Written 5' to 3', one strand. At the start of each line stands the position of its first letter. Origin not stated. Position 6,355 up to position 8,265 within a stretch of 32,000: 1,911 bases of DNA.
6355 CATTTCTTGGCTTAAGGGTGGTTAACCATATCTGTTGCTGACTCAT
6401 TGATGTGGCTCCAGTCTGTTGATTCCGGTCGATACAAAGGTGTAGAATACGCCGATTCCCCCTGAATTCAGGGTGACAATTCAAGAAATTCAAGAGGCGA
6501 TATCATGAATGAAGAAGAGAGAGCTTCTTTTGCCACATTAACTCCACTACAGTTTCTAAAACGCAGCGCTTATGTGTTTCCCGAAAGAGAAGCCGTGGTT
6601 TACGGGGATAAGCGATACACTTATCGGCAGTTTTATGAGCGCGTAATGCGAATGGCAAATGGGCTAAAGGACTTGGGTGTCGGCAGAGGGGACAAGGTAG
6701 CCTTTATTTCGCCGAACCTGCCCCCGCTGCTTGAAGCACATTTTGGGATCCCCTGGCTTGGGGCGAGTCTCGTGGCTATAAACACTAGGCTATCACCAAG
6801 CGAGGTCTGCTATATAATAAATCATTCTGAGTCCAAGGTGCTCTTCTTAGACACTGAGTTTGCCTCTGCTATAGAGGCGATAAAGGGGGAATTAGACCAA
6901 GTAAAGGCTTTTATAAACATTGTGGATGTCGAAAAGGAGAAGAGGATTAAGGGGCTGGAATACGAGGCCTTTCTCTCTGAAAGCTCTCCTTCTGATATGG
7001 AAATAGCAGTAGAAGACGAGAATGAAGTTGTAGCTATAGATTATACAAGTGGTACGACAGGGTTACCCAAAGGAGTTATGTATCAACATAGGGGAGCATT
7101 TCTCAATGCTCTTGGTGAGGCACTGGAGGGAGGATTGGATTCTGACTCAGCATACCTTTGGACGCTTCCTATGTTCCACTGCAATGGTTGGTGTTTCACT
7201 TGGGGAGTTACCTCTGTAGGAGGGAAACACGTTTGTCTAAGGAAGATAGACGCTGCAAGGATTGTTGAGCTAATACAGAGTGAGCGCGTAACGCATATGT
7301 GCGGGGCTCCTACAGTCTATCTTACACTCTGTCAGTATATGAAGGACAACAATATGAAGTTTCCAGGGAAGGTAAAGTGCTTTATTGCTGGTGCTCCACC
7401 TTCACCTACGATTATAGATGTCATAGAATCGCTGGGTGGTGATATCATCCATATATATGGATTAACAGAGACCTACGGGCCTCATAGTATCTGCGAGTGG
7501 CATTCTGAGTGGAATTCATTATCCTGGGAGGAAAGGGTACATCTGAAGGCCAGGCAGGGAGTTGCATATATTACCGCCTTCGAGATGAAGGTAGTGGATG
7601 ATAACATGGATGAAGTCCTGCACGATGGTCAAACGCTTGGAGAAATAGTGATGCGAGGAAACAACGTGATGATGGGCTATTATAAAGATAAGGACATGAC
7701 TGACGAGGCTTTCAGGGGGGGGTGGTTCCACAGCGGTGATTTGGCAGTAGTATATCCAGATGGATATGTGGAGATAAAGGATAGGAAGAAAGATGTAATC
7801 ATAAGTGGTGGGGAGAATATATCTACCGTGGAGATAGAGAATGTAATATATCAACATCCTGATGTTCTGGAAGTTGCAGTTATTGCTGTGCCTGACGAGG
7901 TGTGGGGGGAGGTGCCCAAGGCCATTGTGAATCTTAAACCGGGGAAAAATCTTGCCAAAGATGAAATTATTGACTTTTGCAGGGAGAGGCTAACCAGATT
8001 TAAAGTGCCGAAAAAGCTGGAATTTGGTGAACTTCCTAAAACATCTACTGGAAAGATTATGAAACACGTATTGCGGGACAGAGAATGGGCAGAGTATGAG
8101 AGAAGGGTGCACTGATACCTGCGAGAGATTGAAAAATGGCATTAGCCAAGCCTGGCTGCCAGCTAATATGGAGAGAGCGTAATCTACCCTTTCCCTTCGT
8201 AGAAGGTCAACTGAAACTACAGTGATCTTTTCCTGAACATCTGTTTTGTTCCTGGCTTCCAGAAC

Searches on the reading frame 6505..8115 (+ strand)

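Call 5: search_protein_families(library=pfam, proteins=[window:6505-8115:+])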
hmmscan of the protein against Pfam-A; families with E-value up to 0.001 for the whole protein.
window:6505-8115:+ (536 aa): 2 families
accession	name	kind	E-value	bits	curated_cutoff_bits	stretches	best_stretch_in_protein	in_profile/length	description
PF00501.34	AMP-binding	-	2e-85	287.4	29.9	1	19-393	2-384/384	AMP-binding enzyme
PF13193.12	AMP-binding_C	-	2.7e-22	79.9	24.5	1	443-517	1-76/76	AMP-binding enzyme C-terminal domain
